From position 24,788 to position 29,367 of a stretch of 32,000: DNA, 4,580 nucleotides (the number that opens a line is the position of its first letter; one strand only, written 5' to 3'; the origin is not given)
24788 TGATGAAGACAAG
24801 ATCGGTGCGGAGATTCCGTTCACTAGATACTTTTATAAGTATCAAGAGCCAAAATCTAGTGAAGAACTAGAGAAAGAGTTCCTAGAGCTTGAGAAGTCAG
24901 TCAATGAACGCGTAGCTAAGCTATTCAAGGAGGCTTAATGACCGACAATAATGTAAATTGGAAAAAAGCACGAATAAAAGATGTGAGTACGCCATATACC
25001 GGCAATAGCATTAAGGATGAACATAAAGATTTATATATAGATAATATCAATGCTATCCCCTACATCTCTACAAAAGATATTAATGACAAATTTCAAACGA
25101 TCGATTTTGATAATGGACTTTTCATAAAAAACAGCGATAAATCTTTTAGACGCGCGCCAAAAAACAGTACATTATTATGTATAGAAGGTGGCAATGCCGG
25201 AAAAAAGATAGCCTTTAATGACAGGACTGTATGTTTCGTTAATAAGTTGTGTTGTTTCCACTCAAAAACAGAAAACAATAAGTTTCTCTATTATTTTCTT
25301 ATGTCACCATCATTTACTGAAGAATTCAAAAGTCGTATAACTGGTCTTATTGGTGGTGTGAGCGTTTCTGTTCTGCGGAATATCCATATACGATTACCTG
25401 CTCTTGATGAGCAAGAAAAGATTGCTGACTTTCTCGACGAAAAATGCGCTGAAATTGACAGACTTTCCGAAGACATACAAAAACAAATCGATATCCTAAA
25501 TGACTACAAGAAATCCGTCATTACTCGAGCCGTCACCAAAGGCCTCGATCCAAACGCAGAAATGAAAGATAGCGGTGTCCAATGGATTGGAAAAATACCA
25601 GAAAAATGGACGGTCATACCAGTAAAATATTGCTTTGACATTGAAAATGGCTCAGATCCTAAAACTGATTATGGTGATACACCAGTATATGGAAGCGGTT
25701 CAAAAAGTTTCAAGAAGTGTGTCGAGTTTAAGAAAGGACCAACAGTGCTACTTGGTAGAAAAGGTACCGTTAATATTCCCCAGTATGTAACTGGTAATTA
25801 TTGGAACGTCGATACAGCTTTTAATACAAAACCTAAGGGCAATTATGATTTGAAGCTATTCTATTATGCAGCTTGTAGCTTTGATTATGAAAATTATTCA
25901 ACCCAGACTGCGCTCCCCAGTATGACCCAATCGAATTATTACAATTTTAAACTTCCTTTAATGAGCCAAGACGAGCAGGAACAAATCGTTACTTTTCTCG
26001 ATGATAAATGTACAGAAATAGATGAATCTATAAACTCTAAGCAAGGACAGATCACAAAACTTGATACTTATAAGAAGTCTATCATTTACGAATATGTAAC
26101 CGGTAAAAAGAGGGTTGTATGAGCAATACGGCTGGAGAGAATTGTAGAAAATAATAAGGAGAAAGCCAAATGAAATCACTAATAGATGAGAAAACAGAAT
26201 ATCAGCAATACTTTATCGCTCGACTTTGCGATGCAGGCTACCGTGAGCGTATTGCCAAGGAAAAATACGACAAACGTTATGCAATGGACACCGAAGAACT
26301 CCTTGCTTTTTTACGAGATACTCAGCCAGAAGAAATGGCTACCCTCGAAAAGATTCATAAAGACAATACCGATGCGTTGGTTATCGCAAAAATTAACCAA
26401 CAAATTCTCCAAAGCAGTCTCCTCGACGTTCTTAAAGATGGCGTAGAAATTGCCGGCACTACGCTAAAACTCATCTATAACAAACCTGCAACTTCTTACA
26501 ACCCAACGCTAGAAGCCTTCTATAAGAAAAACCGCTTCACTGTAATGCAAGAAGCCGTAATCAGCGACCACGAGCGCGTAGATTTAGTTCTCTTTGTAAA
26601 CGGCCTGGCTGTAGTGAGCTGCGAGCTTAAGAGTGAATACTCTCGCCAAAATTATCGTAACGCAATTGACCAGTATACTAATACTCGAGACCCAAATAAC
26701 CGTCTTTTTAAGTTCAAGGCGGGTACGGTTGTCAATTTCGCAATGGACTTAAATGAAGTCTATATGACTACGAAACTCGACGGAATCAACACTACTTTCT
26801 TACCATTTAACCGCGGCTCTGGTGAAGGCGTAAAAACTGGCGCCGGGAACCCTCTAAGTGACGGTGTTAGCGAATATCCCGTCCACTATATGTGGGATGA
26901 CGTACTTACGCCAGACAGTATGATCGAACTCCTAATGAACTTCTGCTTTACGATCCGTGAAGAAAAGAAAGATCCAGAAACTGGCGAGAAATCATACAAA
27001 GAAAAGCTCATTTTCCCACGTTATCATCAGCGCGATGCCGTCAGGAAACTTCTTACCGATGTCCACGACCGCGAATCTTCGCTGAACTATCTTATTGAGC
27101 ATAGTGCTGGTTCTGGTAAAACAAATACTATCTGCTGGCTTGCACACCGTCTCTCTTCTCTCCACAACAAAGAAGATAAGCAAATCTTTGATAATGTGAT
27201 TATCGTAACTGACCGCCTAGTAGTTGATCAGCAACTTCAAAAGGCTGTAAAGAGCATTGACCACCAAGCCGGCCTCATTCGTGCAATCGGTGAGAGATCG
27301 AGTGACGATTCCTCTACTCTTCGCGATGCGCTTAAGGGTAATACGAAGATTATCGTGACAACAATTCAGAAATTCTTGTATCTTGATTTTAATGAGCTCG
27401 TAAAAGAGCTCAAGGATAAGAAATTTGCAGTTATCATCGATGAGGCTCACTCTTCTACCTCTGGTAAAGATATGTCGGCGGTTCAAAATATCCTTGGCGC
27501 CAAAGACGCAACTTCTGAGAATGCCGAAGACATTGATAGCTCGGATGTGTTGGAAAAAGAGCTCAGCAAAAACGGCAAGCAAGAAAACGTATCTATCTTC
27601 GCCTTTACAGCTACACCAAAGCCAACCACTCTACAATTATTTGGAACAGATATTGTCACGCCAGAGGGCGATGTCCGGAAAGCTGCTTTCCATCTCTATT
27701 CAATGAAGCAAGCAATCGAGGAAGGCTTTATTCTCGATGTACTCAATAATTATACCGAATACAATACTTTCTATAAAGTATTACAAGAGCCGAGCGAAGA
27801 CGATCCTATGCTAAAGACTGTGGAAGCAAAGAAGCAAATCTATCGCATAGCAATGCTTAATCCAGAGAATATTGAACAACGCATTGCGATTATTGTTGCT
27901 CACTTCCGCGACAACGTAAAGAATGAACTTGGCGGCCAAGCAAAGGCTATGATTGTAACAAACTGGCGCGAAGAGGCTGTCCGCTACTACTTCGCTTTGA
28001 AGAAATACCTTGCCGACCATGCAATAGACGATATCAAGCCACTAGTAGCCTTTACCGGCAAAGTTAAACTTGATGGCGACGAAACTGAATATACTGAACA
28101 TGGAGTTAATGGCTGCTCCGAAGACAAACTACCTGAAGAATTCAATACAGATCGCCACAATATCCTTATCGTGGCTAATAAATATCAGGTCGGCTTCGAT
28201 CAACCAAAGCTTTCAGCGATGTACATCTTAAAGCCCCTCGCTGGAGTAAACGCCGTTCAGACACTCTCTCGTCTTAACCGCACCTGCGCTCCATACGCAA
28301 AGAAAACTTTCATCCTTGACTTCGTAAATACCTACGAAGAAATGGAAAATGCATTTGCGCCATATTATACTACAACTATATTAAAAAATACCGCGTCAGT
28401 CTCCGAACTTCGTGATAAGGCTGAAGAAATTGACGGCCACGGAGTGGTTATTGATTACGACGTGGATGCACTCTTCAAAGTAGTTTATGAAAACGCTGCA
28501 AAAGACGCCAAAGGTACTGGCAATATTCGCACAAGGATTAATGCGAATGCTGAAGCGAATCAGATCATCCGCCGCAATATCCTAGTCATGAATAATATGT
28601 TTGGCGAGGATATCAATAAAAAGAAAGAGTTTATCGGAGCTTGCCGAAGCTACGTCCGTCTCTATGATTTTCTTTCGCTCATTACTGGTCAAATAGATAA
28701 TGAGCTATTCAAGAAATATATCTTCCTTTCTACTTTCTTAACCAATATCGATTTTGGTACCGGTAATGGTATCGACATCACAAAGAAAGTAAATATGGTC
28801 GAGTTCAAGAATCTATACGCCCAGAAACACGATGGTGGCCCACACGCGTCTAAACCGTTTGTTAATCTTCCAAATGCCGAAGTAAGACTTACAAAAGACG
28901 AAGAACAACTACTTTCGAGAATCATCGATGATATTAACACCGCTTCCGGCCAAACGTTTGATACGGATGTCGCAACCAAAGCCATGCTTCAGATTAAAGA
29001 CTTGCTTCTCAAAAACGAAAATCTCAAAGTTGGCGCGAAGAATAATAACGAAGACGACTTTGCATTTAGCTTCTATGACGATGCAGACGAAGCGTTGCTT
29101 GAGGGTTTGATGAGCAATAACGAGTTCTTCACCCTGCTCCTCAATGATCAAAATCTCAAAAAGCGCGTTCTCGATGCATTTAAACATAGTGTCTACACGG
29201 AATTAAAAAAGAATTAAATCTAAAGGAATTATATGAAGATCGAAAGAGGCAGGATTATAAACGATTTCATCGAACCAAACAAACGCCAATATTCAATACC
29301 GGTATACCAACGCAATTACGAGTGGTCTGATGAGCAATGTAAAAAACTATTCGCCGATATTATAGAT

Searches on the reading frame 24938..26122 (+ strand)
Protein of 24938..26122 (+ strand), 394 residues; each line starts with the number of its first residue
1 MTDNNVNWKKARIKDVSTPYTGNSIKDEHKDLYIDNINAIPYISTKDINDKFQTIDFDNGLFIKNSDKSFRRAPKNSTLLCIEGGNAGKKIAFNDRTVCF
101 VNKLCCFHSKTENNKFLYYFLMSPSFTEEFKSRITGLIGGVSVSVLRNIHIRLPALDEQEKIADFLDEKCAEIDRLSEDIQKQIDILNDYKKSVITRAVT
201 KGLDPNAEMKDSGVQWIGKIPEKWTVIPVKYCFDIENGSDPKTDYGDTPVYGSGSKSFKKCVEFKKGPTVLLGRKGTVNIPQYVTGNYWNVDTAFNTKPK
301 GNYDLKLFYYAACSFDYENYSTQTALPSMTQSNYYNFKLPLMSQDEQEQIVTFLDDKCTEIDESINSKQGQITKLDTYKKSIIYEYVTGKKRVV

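Call 16: search_protein_families(library=pfam, proteins=[window:24938-26122:+], max_evalue=0.001)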
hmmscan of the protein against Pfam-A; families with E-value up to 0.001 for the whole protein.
window:24938-26122:+ (394 aa): 1 family
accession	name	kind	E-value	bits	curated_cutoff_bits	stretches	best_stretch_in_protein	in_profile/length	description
PF01420.25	Methylase_S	-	3.6e-25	89.6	22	2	5-184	1-166/168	Type I restriction modification DNA specificity domain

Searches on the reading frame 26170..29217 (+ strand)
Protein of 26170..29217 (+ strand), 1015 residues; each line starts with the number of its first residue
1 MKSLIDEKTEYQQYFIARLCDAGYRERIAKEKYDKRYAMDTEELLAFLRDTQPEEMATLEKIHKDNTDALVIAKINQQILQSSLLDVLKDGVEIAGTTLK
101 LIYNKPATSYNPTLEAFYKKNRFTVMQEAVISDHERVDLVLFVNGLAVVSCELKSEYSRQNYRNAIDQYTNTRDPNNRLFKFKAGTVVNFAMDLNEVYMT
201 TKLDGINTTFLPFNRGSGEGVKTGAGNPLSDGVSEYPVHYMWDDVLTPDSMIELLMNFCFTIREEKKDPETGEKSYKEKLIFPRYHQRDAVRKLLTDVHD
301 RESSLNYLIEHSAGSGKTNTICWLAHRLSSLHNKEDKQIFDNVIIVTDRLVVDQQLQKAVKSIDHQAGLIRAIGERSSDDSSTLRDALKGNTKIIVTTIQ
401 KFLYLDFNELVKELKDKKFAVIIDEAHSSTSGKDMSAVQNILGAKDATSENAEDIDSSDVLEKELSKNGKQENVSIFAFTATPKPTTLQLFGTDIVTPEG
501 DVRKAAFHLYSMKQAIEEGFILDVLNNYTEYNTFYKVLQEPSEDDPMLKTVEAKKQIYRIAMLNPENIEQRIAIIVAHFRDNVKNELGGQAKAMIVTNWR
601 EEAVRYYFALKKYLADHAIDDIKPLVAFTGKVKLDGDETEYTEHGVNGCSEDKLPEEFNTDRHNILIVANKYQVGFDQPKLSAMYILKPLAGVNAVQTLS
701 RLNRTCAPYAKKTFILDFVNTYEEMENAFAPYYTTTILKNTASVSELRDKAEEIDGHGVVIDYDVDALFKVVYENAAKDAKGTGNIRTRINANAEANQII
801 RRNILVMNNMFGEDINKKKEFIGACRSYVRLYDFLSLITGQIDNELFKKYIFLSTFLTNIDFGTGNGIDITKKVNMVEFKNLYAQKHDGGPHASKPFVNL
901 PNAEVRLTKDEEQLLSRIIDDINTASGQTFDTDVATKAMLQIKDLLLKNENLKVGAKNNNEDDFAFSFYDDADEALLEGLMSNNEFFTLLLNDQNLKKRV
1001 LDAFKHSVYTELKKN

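Call 16: search_protein_families(library=pfam, proteins=[window:26170-29217:+], max_evalue=0.001)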
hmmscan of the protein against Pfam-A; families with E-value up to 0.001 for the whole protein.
window:26170-29217:+ (1015 aa): 5 families
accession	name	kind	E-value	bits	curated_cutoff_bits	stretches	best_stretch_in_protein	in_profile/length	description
PF18766.7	SWI2_SNF2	-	1.6e-22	80.7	26.7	1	286-526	1-190/221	SWI2/SNF2 ATPase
PF04851.21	ResIII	-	1.5e-17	64.4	22.5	1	283-483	4-162/164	Type III restriction enzyme, res subunit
PF04313.20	HSDR_N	-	2.8e-13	50.6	25.1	1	7-204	4-194/198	Type I restriction enzyme R protein N terminus (HSDR_N)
PF00270.35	DEAD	-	1.5e-11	44.7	26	1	287-487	4-163/167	DEAD/DEAH box helicase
PF22679.2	T1R_D3-like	-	1e-07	32.9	27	1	661-718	99-156/158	Type I restriction enzyme subunit R domain 3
